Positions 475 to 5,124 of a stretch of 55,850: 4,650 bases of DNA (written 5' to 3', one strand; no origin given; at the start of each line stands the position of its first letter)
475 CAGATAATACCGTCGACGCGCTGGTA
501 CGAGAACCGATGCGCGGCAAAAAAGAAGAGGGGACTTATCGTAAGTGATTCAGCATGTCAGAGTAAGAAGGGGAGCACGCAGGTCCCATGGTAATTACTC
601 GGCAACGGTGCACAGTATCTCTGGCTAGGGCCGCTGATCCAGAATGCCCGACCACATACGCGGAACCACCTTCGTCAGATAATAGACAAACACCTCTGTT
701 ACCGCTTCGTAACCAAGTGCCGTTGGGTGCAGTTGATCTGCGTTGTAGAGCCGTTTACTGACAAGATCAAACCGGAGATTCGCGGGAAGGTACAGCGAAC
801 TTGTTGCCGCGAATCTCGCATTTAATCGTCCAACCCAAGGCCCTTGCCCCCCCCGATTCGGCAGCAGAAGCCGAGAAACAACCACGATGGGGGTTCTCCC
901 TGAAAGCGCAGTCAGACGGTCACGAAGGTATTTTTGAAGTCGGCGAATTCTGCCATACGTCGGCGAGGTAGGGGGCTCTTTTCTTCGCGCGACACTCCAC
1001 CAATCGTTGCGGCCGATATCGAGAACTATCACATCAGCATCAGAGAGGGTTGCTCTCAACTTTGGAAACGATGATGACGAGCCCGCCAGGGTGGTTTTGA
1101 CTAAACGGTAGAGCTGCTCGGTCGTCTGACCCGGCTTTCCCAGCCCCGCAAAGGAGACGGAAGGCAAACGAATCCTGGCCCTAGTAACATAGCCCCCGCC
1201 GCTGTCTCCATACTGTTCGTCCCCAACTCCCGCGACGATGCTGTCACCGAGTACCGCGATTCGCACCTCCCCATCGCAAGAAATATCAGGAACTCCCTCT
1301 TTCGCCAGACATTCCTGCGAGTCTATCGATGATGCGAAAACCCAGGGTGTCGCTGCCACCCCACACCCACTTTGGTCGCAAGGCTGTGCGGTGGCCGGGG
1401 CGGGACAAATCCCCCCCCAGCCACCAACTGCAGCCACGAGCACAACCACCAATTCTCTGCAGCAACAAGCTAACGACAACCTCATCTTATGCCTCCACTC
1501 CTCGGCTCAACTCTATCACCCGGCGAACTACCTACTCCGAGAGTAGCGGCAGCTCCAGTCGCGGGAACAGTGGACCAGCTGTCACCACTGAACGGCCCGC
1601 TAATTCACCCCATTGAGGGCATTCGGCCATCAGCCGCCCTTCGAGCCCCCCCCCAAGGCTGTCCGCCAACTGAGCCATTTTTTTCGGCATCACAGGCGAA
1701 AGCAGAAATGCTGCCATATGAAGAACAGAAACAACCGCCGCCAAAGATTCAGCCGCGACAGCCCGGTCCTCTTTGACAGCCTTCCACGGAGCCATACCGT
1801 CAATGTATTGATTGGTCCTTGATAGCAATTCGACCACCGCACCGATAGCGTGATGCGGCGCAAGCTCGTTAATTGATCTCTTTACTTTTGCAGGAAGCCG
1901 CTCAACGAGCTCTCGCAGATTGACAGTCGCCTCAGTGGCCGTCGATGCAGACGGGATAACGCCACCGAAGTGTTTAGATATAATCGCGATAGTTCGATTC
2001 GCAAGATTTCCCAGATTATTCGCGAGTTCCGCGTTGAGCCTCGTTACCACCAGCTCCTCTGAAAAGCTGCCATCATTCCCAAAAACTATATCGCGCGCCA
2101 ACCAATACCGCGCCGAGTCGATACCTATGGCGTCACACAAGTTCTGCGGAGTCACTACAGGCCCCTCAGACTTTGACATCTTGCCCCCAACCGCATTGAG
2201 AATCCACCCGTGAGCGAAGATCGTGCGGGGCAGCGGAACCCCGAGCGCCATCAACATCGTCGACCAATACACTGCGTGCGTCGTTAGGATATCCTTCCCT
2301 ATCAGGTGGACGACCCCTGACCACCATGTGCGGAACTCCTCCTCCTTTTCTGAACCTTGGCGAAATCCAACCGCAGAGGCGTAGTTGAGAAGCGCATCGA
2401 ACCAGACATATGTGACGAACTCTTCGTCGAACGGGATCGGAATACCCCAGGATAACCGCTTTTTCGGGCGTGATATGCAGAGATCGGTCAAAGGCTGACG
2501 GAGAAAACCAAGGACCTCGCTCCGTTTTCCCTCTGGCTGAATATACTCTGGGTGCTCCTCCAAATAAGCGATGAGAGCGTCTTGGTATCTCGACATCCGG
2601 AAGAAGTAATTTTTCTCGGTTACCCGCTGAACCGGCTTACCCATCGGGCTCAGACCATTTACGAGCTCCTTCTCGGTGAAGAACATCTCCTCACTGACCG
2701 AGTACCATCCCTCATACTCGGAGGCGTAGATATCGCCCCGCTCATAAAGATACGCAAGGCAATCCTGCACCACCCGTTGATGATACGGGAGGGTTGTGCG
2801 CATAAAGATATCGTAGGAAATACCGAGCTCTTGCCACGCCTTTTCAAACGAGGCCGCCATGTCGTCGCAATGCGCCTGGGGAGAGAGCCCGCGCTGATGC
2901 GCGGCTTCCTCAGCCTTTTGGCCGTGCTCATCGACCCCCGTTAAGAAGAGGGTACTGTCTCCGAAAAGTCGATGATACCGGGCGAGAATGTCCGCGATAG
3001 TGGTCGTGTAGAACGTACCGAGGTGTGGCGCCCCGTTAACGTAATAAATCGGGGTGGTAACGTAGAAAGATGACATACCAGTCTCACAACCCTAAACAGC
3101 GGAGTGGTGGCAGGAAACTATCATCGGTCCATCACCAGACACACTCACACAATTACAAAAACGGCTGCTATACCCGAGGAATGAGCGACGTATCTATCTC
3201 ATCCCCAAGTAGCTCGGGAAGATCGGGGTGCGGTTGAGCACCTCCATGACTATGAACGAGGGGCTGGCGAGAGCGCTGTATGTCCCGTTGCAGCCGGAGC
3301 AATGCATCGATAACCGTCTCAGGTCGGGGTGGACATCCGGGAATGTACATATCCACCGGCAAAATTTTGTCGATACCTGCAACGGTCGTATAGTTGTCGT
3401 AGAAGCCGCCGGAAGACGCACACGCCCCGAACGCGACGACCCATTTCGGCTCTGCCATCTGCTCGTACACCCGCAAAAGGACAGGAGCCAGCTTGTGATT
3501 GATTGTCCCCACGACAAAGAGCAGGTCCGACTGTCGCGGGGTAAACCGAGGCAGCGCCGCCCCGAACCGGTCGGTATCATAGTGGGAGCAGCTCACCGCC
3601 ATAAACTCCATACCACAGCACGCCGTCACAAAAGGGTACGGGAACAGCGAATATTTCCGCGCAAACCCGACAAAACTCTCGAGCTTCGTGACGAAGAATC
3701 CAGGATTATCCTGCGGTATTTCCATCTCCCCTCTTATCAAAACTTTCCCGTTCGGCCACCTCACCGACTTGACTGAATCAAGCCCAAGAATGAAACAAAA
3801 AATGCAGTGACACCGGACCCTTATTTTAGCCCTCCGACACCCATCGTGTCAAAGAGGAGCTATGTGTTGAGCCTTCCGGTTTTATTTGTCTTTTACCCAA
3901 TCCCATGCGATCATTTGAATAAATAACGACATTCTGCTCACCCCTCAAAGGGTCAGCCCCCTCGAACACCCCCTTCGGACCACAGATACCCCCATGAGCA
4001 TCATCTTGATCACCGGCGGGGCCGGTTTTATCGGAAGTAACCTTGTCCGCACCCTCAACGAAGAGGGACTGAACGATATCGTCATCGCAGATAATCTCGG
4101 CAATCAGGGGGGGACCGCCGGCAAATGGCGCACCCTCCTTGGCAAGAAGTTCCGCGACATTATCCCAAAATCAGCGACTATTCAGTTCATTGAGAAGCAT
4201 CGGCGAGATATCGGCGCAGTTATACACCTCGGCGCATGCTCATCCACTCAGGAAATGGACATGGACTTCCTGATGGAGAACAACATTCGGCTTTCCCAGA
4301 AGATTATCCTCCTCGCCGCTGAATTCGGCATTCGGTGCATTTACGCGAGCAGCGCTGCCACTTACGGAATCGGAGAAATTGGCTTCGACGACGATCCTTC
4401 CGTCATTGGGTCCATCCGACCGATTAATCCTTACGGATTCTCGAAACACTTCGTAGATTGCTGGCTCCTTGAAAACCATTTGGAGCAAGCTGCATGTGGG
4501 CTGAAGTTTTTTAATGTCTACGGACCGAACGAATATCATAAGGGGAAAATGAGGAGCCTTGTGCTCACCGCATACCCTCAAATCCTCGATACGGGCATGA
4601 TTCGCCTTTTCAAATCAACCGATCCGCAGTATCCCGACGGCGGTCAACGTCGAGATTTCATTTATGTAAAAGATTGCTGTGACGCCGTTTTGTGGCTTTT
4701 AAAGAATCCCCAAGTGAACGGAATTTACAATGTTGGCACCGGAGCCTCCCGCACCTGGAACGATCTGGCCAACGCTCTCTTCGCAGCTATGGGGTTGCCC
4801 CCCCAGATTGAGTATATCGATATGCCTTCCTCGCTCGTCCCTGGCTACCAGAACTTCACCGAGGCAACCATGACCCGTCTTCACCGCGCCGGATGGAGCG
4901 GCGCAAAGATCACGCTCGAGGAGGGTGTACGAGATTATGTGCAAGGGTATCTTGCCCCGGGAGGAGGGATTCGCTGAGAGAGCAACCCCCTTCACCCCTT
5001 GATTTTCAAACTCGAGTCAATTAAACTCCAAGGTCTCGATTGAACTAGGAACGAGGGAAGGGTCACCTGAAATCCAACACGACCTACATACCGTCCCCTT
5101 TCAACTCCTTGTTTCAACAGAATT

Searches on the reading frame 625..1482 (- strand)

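Call 68: search_protein_families(library=pfam, proteins=[window:625-1482:-], max_evalue=0.00001)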
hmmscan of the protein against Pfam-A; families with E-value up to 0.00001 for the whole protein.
window:625-1482:- (285 aa): 2 families
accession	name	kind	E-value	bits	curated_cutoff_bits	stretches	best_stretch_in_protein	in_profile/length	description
PF13472.12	Lipase_GDSL_2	-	2e-13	51.6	32.9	1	77-260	1-178/178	GDSL-like Lipase/Acylhydrolase family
PF00657.28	Lipase_GDSL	-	3.8e-08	34.2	23.6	1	75-263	1-206/208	GDSL-like Lipase/Acylhydrolase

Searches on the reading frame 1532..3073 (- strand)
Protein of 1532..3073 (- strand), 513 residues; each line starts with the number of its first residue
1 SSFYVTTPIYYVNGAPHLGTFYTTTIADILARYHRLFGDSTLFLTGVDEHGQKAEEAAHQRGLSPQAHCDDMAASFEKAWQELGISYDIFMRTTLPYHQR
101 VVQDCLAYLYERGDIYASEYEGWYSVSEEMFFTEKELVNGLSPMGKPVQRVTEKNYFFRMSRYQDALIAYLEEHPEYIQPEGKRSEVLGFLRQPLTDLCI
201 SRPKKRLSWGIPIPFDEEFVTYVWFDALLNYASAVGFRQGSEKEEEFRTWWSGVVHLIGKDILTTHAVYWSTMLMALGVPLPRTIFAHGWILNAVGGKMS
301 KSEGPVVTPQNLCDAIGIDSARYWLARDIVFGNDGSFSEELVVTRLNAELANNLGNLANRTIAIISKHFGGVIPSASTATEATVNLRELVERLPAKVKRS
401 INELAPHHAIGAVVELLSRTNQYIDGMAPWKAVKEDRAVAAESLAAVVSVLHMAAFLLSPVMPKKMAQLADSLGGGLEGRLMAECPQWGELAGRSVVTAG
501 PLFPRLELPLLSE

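Call 68: search_protein_families(library=pfam, proteins=[window:1532-3073:-], max_evalue=0.00001)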
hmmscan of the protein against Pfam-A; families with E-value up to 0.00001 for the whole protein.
window:1532-3073:- (513 aa): 3 families
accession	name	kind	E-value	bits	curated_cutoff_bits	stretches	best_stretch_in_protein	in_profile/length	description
PF09334.17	tRNA-synt_1g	-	1.7e-100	337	20.1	2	135-361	162-390/391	tRNA synthetases class I (M)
PF00133.28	tRNA-synt_1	-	7.2e-27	94.6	22.7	2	2-215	24-245/414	tRNA synthetases class I (I, L, M and V)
PF19303.5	Anticodon_3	-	2.3e-08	34.5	23.5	1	373-474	1-102/152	Anticodon binding domain of methionyl tRNA ligase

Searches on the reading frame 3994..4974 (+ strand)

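Call 68: search_protein_families(library=pfam, proteins=[window:3994-4974:+], max_evalue=0.00001)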
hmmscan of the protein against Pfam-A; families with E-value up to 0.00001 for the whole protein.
window:3994-4974:+ (327 aa): 5 families
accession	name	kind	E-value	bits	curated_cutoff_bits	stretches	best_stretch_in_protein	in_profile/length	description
PF01370.27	Epimerase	-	3e-40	138.6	20.9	1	4-248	1-240/240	NAD dependent epimerase/dehydratase family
PF16363.11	GDP_Man_Dehyd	-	2.5e-19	70.3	27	1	5-268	1-268/332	GDP-mannose 4,6 dehydratase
PF01073.25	3Beta_HSD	-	4.4e-07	29.6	22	1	5-154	1-153/280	3-beta hydroxysteroid dehydrogenase/isomerase family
PF02719.21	Polysacc_synt_2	-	2.9e-06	27.1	20.2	0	4-115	1-122/293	Polysaccharide biosynthesis protein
PF04321.23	RmlD_sub_bind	-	4.8e-06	26.3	27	0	4-270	3-235/287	RmlD substrate binding domain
